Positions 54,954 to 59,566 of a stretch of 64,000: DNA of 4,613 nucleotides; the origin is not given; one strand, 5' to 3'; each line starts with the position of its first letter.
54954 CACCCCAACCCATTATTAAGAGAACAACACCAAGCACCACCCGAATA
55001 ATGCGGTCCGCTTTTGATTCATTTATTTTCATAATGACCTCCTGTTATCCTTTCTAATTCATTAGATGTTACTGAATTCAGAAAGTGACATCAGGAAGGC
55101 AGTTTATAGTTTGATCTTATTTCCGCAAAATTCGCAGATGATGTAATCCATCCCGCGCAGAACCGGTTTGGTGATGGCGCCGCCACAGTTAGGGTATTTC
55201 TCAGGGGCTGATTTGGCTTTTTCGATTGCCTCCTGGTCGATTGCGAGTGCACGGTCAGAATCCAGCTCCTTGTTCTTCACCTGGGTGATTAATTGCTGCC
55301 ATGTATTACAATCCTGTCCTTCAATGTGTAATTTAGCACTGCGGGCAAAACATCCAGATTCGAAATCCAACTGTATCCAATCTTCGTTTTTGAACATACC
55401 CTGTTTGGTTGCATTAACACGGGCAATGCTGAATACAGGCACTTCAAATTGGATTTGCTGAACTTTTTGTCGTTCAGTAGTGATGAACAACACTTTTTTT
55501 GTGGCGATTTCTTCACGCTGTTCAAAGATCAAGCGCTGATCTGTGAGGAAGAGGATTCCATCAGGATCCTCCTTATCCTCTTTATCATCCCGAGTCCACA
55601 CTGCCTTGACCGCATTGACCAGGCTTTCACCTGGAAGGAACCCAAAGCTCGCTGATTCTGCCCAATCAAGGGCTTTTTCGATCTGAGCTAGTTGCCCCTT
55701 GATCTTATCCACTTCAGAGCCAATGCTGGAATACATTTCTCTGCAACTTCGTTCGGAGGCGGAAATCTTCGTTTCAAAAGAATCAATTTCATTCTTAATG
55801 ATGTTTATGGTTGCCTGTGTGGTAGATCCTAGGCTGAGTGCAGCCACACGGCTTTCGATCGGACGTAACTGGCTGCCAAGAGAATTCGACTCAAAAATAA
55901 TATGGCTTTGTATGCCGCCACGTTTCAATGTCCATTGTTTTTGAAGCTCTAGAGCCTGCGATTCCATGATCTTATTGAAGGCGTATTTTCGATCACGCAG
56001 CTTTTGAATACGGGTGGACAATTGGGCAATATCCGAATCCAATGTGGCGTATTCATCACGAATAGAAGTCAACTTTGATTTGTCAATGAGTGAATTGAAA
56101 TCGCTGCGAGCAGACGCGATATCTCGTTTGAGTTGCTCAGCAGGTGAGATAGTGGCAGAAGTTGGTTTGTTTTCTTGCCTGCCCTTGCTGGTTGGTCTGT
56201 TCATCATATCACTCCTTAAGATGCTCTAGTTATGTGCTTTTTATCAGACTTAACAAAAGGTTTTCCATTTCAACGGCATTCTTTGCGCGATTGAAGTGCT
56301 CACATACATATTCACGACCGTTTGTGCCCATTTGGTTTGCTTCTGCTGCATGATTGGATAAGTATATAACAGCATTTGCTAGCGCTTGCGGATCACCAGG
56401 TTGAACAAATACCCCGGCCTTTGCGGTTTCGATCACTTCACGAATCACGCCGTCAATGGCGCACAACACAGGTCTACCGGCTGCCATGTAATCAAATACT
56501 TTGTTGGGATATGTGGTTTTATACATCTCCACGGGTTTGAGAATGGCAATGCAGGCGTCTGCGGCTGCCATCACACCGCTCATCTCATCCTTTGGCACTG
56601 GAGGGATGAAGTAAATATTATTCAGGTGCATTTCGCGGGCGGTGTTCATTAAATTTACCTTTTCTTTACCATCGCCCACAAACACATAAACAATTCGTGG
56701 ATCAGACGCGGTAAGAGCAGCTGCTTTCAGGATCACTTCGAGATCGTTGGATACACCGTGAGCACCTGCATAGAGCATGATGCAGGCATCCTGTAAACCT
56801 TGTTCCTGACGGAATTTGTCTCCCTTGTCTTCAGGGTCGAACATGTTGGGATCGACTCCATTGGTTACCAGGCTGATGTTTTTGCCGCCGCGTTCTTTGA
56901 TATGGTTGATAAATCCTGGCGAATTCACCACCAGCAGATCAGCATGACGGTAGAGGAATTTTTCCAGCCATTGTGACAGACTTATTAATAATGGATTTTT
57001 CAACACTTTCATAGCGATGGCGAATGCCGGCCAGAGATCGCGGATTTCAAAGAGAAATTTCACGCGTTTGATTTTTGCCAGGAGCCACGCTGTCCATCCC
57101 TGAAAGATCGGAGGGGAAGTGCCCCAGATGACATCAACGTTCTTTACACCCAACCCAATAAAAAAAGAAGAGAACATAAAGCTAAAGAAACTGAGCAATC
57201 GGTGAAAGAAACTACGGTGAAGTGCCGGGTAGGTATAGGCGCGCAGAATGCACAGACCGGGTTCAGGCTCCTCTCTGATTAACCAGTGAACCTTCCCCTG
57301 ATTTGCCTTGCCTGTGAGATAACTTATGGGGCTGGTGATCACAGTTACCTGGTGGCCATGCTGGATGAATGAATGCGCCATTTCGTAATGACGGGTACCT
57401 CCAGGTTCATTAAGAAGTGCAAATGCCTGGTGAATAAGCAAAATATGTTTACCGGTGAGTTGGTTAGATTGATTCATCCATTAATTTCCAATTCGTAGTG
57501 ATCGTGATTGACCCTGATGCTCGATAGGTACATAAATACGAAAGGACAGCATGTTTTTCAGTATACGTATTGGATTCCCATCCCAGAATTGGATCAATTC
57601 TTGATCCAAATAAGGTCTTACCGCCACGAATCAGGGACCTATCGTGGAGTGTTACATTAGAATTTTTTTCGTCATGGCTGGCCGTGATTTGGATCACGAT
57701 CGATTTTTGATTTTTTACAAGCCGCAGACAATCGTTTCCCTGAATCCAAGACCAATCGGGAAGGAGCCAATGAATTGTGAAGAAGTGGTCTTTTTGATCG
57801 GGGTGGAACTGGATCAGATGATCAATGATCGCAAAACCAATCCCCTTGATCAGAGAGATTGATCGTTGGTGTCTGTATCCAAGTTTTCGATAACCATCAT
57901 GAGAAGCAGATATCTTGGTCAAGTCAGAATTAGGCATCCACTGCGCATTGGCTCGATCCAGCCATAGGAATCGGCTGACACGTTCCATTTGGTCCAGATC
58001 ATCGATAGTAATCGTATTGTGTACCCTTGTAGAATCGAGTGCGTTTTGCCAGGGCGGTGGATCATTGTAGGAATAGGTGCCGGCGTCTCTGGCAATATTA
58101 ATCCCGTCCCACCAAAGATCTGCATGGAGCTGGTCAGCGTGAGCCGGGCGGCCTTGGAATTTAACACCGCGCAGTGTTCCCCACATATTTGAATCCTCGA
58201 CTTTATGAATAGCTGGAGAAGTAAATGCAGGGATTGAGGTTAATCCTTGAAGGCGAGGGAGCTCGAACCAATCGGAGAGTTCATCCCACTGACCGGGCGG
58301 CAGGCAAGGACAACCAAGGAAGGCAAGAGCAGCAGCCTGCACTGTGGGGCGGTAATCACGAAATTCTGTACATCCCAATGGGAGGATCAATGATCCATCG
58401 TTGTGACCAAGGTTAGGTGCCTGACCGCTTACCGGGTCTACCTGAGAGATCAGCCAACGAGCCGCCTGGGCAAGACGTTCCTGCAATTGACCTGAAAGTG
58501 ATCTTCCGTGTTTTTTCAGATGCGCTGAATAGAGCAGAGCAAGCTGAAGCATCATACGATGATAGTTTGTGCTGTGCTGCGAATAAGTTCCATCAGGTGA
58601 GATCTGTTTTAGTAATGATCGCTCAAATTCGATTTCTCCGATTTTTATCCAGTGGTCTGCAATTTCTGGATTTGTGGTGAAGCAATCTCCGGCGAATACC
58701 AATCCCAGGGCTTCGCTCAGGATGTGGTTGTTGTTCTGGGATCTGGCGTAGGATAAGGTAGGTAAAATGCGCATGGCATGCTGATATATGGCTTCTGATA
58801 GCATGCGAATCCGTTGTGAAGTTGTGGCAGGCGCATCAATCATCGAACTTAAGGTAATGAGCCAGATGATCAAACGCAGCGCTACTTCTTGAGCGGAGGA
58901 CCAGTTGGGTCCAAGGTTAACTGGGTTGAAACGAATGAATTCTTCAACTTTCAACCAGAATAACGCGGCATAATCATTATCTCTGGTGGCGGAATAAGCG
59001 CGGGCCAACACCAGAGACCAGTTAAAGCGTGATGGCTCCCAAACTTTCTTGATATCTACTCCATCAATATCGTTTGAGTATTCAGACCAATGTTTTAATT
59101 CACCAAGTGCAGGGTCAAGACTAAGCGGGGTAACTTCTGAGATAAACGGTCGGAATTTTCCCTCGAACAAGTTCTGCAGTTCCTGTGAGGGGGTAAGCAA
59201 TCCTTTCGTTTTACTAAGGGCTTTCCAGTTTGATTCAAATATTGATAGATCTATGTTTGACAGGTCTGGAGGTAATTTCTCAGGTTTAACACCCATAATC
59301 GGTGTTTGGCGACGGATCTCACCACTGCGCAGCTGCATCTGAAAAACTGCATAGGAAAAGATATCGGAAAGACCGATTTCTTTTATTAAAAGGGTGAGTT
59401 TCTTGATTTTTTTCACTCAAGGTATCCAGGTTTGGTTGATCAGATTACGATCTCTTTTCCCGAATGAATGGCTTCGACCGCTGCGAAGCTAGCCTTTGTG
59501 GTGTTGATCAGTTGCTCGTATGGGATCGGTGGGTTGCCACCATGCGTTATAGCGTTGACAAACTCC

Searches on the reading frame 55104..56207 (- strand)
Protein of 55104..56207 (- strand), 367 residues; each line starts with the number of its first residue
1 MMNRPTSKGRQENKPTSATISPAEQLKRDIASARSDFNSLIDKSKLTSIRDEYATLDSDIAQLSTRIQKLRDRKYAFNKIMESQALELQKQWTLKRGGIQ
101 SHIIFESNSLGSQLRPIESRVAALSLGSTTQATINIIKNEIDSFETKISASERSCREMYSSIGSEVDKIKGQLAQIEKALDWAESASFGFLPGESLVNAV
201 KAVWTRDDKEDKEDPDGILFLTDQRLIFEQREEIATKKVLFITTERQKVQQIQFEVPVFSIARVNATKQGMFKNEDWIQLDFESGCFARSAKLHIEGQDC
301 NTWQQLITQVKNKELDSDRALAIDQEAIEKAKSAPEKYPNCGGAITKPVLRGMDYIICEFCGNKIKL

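Call 11: search_protein_families(library=pfam, proteins=[window:55104-56207:-], max_evalue=0.01)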
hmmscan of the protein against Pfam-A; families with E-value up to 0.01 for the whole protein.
window:55104-56207:- (367 aa): 3 families
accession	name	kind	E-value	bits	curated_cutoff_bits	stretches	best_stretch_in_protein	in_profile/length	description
PF02893.26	GRAM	-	0.0019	18.4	23.6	0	186-253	5-67/112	GRAM domain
PF25672.1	BBH37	-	0.0042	17.5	27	0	33-79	24-65/184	BBH37 helical domain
PF11559.13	ADIP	-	0.0057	17.2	34.3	0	130-185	71-126/151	Afadin- and alpha -actinin-Binding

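Call 32: search_protein_families(library=ncbifam, proteins=[window:55104-56207:-], max_evalue=0.01)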
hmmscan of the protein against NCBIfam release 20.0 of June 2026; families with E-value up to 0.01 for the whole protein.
window:55104-56207:- (367 aa): 1 family
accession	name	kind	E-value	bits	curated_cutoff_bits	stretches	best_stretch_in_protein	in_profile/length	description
NF045487.1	ASRP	equivalog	3.4e-05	22.7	300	1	44-184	324-466/593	archaea-specific SMC-related protein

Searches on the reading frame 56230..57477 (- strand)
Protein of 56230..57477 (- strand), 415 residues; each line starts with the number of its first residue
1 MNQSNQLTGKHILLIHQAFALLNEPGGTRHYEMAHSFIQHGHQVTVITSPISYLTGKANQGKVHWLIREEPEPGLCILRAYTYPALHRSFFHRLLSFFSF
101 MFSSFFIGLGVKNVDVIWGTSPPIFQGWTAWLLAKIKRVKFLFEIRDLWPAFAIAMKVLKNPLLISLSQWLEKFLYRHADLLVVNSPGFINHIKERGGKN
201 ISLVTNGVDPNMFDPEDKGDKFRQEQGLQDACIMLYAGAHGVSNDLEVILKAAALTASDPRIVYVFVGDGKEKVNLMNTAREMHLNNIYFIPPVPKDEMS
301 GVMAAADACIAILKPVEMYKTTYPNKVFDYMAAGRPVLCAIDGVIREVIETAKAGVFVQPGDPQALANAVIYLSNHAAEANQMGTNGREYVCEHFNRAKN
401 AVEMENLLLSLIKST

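Call 11: search_protein_families(library=pfam, proteins=[window:56230-57477:-], max_evalue=0.01)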
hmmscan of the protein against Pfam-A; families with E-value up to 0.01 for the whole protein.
window:56230-57477:- (415 aa): 5 families
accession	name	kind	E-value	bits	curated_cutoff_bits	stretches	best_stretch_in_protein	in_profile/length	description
PF00534.26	Glycos_transf_1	-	1.2e-18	67.7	26.4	1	221-389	4-171/172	Glycosyl transferases group 1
PF13692.12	Glyco_trans_1_4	-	4.4e-18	66.3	27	1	234-374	4-140/142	Glycosyl transferases group 1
PF13579.12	Glyco_trans_4_4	-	4.8e-12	46.9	29.7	1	28-205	5-156/158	Glycosyl transferase 4-like domain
PF13439.12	Glyco_transf_4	-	2.2e-10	41.2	28.5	1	31-210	9-168/170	Glycosyltransferase Family 4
PF13524.12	Glyco_trans_1_2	-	1.9e-09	38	25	1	260-404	13-142/144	Glycosyl transferase-like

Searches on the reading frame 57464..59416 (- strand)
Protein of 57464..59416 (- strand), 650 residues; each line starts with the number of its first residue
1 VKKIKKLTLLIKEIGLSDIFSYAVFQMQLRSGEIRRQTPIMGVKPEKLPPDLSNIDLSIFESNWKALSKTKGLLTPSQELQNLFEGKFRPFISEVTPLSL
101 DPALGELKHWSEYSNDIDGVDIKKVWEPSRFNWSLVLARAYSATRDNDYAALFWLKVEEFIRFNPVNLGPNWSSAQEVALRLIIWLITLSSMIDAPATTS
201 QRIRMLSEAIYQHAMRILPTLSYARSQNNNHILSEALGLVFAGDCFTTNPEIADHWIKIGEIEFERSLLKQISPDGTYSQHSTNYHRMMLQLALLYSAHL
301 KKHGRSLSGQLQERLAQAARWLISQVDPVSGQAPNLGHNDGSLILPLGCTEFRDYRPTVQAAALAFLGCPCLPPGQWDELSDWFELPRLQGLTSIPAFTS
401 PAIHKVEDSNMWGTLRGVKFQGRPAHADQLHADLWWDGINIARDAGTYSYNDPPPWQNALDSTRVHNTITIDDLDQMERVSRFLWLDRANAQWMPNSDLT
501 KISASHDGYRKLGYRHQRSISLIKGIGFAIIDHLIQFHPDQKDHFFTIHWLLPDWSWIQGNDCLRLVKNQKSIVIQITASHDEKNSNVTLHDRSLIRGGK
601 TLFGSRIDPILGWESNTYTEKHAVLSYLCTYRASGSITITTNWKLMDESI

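Call 11: search_protein_families(library=pfam, proteins=[window:57464-59416:-], max_evalue=0.01)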
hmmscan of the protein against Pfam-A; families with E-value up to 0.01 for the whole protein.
window:57464-59416:- (650 aa): 2 families
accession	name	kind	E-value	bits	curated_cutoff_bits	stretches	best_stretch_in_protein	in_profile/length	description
PF07940.18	Hepar_II_III_C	-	4.4e-26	92.3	24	1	421-582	36-197/237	Heparinase II/III-like, C-terminal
PF16889.11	Hepar_II_III_N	-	3.9e-15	56.5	22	1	125-326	98-301/340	Heparinase II/III N-terminus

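Call 32: search_protein_families(library=ncbifam, proteins=[window:57464-59416:-], max_evalue=0.01)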
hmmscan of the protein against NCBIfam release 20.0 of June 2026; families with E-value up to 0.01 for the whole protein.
window:57464-59416:- (650 aa): 1 family
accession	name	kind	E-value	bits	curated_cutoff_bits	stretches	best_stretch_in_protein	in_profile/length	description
NF045573.1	Hepsulflyase_CFB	equivalog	1.1e-16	60.2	700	2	126-294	128-295/651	heparin-sulfate lyase HepC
